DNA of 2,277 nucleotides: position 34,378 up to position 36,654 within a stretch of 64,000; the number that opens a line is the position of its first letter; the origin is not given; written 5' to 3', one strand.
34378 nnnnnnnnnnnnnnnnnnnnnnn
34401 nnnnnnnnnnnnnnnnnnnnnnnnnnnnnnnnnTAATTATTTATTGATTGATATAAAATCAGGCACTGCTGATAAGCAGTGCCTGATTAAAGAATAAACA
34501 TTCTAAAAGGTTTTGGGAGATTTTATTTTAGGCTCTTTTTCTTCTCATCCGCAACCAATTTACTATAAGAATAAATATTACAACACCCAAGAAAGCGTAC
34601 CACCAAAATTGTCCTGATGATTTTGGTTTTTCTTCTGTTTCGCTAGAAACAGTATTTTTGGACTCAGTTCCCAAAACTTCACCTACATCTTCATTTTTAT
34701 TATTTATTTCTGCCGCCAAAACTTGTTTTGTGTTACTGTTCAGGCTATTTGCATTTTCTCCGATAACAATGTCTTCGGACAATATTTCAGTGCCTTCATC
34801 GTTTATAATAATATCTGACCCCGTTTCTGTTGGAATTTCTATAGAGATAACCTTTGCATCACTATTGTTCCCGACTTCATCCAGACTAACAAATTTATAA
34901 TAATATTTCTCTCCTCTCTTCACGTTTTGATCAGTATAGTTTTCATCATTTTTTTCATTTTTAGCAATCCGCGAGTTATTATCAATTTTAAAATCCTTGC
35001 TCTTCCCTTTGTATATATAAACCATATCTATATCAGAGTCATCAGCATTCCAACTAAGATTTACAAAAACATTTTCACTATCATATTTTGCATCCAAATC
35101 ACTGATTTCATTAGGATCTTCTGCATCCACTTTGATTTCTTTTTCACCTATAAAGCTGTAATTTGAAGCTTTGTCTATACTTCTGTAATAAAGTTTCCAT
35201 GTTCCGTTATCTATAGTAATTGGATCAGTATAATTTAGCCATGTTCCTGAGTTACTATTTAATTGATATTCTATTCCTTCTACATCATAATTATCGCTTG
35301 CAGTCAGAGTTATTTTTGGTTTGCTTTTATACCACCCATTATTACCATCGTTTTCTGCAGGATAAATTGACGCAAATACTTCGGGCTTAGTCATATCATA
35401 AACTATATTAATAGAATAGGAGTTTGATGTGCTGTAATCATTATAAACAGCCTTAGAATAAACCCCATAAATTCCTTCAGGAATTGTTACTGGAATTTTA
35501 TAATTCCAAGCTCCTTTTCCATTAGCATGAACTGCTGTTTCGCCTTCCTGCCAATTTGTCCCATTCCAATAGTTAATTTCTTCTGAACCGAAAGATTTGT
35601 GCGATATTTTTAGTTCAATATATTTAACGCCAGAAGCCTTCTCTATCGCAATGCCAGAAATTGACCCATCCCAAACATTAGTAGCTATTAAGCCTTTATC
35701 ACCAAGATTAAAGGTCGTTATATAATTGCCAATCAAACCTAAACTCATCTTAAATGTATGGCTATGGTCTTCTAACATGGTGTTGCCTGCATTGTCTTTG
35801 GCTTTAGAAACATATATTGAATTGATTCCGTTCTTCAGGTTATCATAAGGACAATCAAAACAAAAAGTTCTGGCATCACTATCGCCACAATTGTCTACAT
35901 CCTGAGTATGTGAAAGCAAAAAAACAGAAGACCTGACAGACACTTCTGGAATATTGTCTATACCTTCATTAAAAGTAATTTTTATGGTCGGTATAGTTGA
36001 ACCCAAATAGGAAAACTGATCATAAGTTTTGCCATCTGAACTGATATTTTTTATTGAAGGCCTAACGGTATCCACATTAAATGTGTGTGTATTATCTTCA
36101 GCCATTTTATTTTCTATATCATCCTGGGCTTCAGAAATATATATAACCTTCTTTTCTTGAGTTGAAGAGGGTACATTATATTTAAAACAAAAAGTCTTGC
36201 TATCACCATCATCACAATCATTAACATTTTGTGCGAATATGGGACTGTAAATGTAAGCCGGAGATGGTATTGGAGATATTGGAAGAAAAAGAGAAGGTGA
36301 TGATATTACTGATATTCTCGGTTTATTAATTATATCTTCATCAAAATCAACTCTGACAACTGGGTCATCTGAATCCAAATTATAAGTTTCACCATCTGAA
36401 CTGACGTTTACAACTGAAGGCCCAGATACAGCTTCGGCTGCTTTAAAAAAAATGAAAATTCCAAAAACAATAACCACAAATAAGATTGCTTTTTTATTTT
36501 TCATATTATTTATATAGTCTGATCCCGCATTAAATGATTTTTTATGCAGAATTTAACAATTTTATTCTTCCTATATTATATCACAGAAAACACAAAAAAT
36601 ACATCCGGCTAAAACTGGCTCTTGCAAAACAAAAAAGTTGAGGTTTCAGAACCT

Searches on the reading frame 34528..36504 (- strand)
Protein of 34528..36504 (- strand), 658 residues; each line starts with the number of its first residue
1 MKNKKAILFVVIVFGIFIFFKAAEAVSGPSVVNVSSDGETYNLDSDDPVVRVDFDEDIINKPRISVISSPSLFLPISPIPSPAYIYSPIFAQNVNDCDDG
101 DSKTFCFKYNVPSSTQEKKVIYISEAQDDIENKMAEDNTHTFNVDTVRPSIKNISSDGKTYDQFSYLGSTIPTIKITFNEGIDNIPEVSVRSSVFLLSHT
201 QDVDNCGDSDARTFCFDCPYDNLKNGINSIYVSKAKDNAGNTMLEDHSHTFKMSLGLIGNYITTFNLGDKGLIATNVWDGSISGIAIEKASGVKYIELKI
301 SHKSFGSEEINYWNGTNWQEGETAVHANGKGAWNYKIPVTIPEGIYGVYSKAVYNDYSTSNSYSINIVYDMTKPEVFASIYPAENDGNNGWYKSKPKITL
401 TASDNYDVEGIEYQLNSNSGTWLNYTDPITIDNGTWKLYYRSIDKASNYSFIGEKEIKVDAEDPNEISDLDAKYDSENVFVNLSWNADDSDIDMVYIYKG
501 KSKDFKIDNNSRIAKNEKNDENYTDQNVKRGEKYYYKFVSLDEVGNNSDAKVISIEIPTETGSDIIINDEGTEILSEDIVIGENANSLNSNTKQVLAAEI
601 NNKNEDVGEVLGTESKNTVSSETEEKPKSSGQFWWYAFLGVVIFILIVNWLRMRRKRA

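Call 6: search_protein_families(library=pfam, proteins=[window:34528-36504:-], max_evalue=0.01)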
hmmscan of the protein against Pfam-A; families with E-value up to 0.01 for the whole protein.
window:34528-36504:- (658 aa): 0 families

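Call 7: search_protein_families(library=ncbifam, proteins=[window:34528-36504:-], max_evalue=0.1)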
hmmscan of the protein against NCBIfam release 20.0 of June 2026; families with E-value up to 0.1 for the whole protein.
window:34528-36504:- (658 aa): 2 families
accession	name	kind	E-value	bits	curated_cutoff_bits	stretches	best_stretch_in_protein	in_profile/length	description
NF047446.1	barrel_OmpL47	domain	2.9e-12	46.9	40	1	392-459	1-68/68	OmpL47-type beta-barrel domain-containing protein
NF053819.1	EF0750_LPXTG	subfamily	0.027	15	47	0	1-39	1-37/105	EF2685/EF0750 family sortase-dependent surface protein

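Call 12: find_encoding_contigs(protein=window:34528-36504:-, flank=10000, max_places=6)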
Protein window:34528-36504:- (658 aa): 8 contigs read that carry it; 2 places shown.
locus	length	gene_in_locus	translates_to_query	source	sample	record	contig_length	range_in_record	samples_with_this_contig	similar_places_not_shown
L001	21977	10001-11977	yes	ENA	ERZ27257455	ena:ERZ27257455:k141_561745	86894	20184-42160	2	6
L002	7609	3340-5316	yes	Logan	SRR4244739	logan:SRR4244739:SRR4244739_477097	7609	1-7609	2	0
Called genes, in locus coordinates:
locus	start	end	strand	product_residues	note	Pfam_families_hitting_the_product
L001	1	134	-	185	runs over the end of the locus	PF08207:EFP_N, PF01132:EFP, PF09285:Elong-fact-P_C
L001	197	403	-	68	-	PF01084:Ribosomal_S18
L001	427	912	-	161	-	PF00436:SSB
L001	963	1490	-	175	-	PF01250:Ribosomal_S6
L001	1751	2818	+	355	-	PF03227:GILT (weak)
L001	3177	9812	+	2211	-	PF19077:Big_13 (faint), PF22352:K319L-like_PKD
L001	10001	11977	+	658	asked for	PF25833:Fn3_SaeA_3rd (weak)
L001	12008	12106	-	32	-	-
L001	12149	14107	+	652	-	PF00270:DEAD (weak), PF04851:ResIII, PF17757:UvrB_inter, PF27431:UvrB_3rd, PF00271:Helicase_C, PF12344:UvrB, PF02151:UVR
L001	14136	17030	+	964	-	PF00005:ABC_tran (faint), PF00931:NB-ARC (faint), PF02463:SMC_N (faint), PF03193:RsgA_GTPase (faint), PF13175:AAA_15 (faint), PF13304:AAA_21 (faint), PF17760:UvrA_inter, PF17755:UvrA_DNA-bind, +3 more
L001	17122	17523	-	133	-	-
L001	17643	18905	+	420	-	PF01541:GIY-YIG, PF27096:UvrC_M, PF02151:UVR, PF08459:UvrC_RNaseH_dom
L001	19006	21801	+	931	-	PF02463:SMC_N (faint), PF03193:RsgA_GTPase (faint), PF13191:AAA_16 (faint), PF13555:AAA_29 (faint), PF20703:nSTAND1 (faint), PF17760:UvrA_inter, PF17755:UvrA_DNA-bind, PF00005:ABC_tran, +3 more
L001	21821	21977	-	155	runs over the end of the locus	-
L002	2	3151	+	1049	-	?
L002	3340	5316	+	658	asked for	PF25833:Fn3_SaeA_3rd (weak)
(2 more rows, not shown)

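Call 60: list_cluster_members(proteins=[window:34528-36504:-, window:36693-43328:-])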
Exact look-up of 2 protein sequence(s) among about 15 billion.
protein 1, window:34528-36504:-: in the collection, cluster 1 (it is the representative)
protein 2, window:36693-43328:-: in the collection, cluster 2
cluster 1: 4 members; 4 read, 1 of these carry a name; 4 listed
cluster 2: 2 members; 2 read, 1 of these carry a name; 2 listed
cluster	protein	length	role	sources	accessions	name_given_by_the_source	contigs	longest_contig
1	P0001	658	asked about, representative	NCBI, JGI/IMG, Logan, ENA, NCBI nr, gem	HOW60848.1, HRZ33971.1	MAG TPA: hypothetical protein P5548_03685 [Candidatus Moranbacteria bacterium] | hypothetical protein [Candidatus Moranbacteria bacterium]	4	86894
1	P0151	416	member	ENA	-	-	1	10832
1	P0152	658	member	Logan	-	-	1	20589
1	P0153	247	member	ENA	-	-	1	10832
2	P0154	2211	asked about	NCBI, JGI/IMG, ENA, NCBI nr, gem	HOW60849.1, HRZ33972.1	MAG TPA: hypothetical protein P5548_03690 [Candidatus Moranbacteria bacterium] | hypothetical protein [Candidatus Moranbacteria bacterium]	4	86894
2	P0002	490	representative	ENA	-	-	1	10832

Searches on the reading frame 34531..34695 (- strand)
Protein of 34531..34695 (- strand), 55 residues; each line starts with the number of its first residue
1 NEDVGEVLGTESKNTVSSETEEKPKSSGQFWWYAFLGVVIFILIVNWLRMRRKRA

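Call 10: search_protein_families(library=ncbifam, proteins=[window:34531-34695:-], max_evalue=10)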
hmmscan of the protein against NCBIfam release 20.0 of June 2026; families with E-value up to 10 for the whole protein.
seq(55 aa): 1 family
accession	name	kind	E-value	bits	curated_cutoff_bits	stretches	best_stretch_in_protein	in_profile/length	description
TIGR03927.1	T7SS_EssA_Firm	equivalog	0.093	12.6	32.45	1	5-45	96-136/151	type VII secretion protein EssA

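Call 32: find_homologous_proteins(query=A2, max_evalue=1)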
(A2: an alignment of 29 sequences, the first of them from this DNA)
Query A2 (29 sequences): 2218 candidates shared short words with the query, none scored E <= 1.

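Call 40: find_related_loci(query=A5, collection=metagenome_contigs, flank=8000)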
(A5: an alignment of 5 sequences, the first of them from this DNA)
Query A5 (55 aa) in metagenome_contigs; peptide patterns used: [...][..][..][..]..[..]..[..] (x = any residue, [..] = any of these).
18 stretches matched a pattern, but none encodes a relative of the query by tblastn (E <= 1e-3).
